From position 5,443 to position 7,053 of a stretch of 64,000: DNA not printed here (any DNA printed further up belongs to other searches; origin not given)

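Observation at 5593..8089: tRNA-Lys-adjacent two-gene operon: AlbA_2/Schlafen-like protein plus unknown 436-aa partner, a candidate novel defence module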

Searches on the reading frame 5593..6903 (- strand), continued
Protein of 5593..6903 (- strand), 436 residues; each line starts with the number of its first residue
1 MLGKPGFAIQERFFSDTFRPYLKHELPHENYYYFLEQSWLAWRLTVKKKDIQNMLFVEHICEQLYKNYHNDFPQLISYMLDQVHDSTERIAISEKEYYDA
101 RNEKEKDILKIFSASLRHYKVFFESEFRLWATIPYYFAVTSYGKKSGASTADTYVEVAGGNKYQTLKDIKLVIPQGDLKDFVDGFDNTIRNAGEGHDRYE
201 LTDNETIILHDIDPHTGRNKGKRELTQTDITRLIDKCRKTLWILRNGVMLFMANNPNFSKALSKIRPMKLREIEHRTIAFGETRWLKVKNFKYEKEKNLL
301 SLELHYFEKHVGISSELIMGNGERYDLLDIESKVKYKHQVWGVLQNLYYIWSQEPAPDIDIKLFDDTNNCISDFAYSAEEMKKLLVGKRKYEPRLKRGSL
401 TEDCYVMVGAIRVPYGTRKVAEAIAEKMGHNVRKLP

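Call 71: search_protein_families(library=padloc, proteins=[L001:6936-7988:+, L003:6851-7966:+, L007:7121-7999:+, L006:9365-10219:+, L023:7277-7993:+, L022:5358-6059:+, L022:6056-7921:-, L031:1930-5100:+, L030:8812-10197:+, L010:5646-7319:+], max_evalue=0.01)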
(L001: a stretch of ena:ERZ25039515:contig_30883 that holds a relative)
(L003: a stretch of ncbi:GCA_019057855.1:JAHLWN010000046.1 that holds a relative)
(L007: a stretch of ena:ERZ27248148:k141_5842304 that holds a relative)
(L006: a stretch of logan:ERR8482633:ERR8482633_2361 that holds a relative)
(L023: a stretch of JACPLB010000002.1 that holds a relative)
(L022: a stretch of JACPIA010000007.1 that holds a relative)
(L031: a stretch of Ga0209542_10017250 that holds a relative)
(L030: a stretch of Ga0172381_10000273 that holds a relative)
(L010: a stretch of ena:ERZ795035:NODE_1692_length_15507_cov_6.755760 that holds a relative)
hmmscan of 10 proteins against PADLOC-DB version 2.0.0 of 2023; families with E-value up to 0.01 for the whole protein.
L001:6936-7988:+ (350 aa): 1 family
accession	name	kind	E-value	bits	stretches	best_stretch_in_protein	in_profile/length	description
PDLC03229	MTase_II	-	0.00025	18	0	17-59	32-76/436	Type II methyltransferase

L003:6851-7966:+ (371 aa): 1 family
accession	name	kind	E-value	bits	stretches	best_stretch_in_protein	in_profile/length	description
PDLC01805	CARF1--CARF_HEPN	-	0.0078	13.2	0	43-111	324-390/482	-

L007:7121-7999:+ (292 aa): 0 families

L006:9365-10219:+ (284 aa): 0 families

L023:7277-7993:+ (238 aa): 0 families

L022:5358-6059:+ (233 aa): 6 families
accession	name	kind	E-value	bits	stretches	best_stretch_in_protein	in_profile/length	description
PDLC03524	REase_II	-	1.1e-22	79.1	2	6-123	9-132/260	Type II restriction enzyme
PDLC03305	MTase_II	-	1.5e-21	75.3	2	6-123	262-385/513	Type II methyltransferase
PDLC03521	REase_II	-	5e-19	66.9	1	6-230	8-244/246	Type II restriction enzyme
PDLC03584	REase_II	-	5.7e-19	66.5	1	5-220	173-389/405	Type II restriction enzyme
PDLC03424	REase_II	-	9.3e-14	49.8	1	9-214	12-217/238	Type II restriction enzyme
PDLC01367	Cas8b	-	0.00062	18.1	1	105-141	10-43/63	CAS-I-B; effector_LS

L022:6056-7921:- (621 aa): 56 families (the best 25 are shown)
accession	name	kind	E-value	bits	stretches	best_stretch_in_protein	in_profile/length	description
PDLC03322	MTase_II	-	4.2e-132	439.2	1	215-620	22-442/446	Type II methyltransferase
PDLC03360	MTase_II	-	2.9e-50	169.5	1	217-620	24-441/441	Type II methyltransferase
PDLC03380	MTase_II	-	2.4e-47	160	3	216-316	18-118/393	Type II methyltransferase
PDLC03362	MTase_II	-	2e-39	133.7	1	224-589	38-411/438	Type II methyltransferase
PDLC03364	MTase_II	-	1.2e-29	101.5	1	215-458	18-254/380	Type II methyltransferase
PDLC03239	MTase_II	-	1.1e-28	98.2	1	224-584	59-400/442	Type II methyltransferase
PDLC03353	MTase_II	-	1.5e-22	78.4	2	195-294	153-248/260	Type II methyltransferase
PDLC03377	MTase_II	-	1.1e-21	75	1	224-500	90-370/504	Type II methyltransferase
PDLC03224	MTase_II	-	5.4e-21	73.1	2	204-455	46-308/481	Type II methyltransferase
PDLC03350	MTase_II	-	9.4e-19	65.9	2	422-585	53-156/312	Type II methyltransferase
PDLC03369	MTase_II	-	1.1e-18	65.3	2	226-296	111-182/532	Type II methyltransferase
PDLC03351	MTase_II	-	5.8e-18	63.2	2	233-289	125-181/348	Type II methyltransferase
PDLC03325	MTase_II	-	9.8e-17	58.8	1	229-305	64-142/426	Type II methyltransferase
PDLC03249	MTase_II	-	4.4e-14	50.2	1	207-321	79-205/541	Type II methyltransferase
PDLC03319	MTase_II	-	1.2e-13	48.7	2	245-314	14-83/503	Type II methyltransferase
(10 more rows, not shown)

L031:1930-5100:+ (1056 aa): 63 families (the best 25 are shown)
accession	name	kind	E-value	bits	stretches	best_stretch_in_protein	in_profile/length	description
PDLC03601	REase_MTase_IIG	-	6.4e-82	273.9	3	160-466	205-487/1110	Type IIG restriction enzyme-methyltransferase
PDLC03596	REase_MTase_IIG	-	2.6e-66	222.4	3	434-774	536-824/1148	Type IIG restriction enzyme-methyltransferase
PDLC03612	REase_MTase_IIG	-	5.4e-55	185.1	3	257-597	321-683/1247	Type IIG restriction enzyme-methyltransferase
PDLC03604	REase_MTase_IIG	-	2.1e-33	113.4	2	659-784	533-662/1011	Type IIG restriction enzyme-methyltransferase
PDLC03628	REase_MTase_IIG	-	5.3e-27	92.3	2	439-587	494-650/1100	Type IIG restriction enzyme-methyltransferase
PDLC03629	REase_MTase_IIG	-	1.9e-26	90.2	2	343-545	338-525/1182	Type IIG restriction enzyme-methyltransferase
PDLC03609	REase_MTase_IIG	-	2.3e-24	83.3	3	655-772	552-666/1066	Type IIG restriction enzyme-methyltransferase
PDLC02521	PglX|PglXI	-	4.6e-21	72.5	2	659-781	480-600/1174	PglX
PDLC03335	MTase_II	-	4e-19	66.7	1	655-813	189-348/607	Type II methyltransferase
PDLC02643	DrmMI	-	2.7e-18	63.3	2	371-625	550-776/1347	DrmMI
PDLC02525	PglX|PglXI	-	7.5e-17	59.2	2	328-454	173-299/607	PglX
PDLC03600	REase_MTase_IIG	-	9.4e-17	58.2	2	658-771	494-606/1205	Type IIG restriction enzyme-methyltransferase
PDLC02527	PglX|PglXI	-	1.3e-15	54.3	2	379-531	238-389/1332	PglX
PDLC02638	DrmMI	-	6.3e-15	52.4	2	371-606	549-758/935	DrmMI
PDLC03313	MTase_II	-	8.1e-15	52.3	1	659-739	143-219/563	Type II methyltransferase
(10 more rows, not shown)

L030:8812-10197:+ (461 aa): 1 family
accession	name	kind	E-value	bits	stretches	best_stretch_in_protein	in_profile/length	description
PDLC03445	REase_II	-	3e-57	192.7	2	88-440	117-461/465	Type II restriction enzyme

L010:5646-7319:+ (557 aa): 118 families (the best 25 are shown)
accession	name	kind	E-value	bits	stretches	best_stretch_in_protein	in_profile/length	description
PDLC00289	PtuA1|PtuA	-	1.8e-37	127.3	2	216-375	175-330/404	AAA ATPase domain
PDLC02981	AriAB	-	3.5e-30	103.3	2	211-463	250-499/694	-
PDLC02980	AriA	-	1e-23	82.8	2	248-339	221-303/304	-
PDLC00265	PtuA1|PtuA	-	1.5e-22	78.4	2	187-383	231-418/479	AAA ATPase domain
PDLC00274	PtuA1|PtuA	-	1.7e-22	78.4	2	218-385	234-394/438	AAA ATPase domain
PDLC04164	AriA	-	2.7e-22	77.5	2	214-350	118-246/253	-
PDLC00271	PtuA1|PtuA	-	4.5e-22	77.2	1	1-383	1-361/421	AAA ATPase domain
PDLC00303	PtuA1|PtuA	-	9.6e-22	75.6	1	231-358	182-301/386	AAA ATPase domain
PDLC02979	AriA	-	1.1e-21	76.1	1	1-339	1-373/373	-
PDLC00273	PtuA1|PtuA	-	1.8e-21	74.6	1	225-364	163-294/375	AAA ATPase domain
PDLC00096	GajA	-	6.3e-19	66.1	1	245-399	244-396/630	AAA ATPase domain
PDLC00305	PtuA1|PtuA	-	1.3e-18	65.6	2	205-361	146-309/392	AAA ATPase domain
PDLC02913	ATPase_I-A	-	6e-18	63.2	2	200-383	264-449/508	-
PDLC04182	HEC-01A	-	1.3e-17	61.9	2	221-371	246-382/406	-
PDLC00284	PtuA1|PtuA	-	2e-17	61.2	2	231-381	323-476/545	AAA ATPase domain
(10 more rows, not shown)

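Call 74: search_protein_families(library=pfam, proteins=[L023:7277-7993:+, L030:7383-8822:-, L034:1404-2342:-, L033:955-1521:+, L031:356-1933:+, L030:10186-11235:-], max_evalue=0.001)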
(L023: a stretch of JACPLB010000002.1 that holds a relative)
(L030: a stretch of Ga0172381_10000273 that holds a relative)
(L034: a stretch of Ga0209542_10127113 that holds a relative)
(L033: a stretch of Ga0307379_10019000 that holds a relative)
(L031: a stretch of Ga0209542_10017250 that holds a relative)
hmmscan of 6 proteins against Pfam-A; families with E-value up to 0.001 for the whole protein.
L023:7277-7993:+ (238 aa): 1 family
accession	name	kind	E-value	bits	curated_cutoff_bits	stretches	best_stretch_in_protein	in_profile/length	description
PF01872.23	RibD_C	-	1.5e-19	71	24.1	1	12-214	4-190/197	RibD C-terminal domain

L030:7383-8822:- (479 aa): 3 families
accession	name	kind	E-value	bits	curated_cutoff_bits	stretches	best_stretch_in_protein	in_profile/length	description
PF00239.26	Resolvase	-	9.5e-19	68.4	23.3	1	62-207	2-143/145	Resolvase, N terminal domain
PF07508.19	Recombinase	-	2.3e-13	50.7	21.1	1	235-323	3-100/102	Recombinase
PF13408.12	Zn_ribbon_recom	-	3e-08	34.4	25.3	1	336-394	2-54/58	Recombinase zinc beta ribbon domain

L034:1404-2342:- (312 aa): 2 families
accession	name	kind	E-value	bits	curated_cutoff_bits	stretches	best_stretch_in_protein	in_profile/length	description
PF07508.19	Recombinase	-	2.2e-17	63.6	21.1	1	68-157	1-100/102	Recombinase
PF13408.12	Zn_ribbon_recom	-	1.1e-06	29.4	25.3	1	171-228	2-53/58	Recombinase zinc beta ribbon domain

L033:955-1521:+ (188 aa): 1 family
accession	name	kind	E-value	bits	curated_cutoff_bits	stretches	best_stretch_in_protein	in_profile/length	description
PF00589.27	Phage_integrase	-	4.2e-38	131.3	27.1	1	10-172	3-168/172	Phage integrase family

L031:356-1933:+ (525 aa): 1 family
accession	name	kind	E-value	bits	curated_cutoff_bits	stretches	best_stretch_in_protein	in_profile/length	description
PF00271.37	Helicase_C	-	5.8e-17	62.4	23.5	1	136-250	6-110/110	Helicase conserved C-terminal domain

L030:10186-11235:- (349 aa): 1 family
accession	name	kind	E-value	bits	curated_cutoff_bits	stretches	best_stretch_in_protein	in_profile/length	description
PF02086.21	MethyltransfD12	-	3.6e-38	132.2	22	1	3-307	1-251/253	D12 class N6 adenine-specific DNA methyltransferase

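Call 77: list_cluster_members(proteins=[P0001, P0020, P0003, P0122])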
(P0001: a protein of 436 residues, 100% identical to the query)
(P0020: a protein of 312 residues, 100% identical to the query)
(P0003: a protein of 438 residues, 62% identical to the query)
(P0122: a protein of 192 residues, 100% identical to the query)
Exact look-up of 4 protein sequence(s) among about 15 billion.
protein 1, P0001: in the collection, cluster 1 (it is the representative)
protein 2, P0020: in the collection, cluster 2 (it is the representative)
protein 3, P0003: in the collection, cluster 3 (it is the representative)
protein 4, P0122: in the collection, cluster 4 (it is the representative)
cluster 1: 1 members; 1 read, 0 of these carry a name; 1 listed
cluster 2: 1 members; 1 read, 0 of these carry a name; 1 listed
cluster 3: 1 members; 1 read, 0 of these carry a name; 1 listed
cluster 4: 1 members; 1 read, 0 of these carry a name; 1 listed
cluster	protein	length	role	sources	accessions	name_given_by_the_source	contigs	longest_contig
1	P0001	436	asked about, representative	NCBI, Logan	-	-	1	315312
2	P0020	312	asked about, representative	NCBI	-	-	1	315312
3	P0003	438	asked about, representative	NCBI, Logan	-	-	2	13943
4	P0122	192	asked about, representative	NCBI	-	-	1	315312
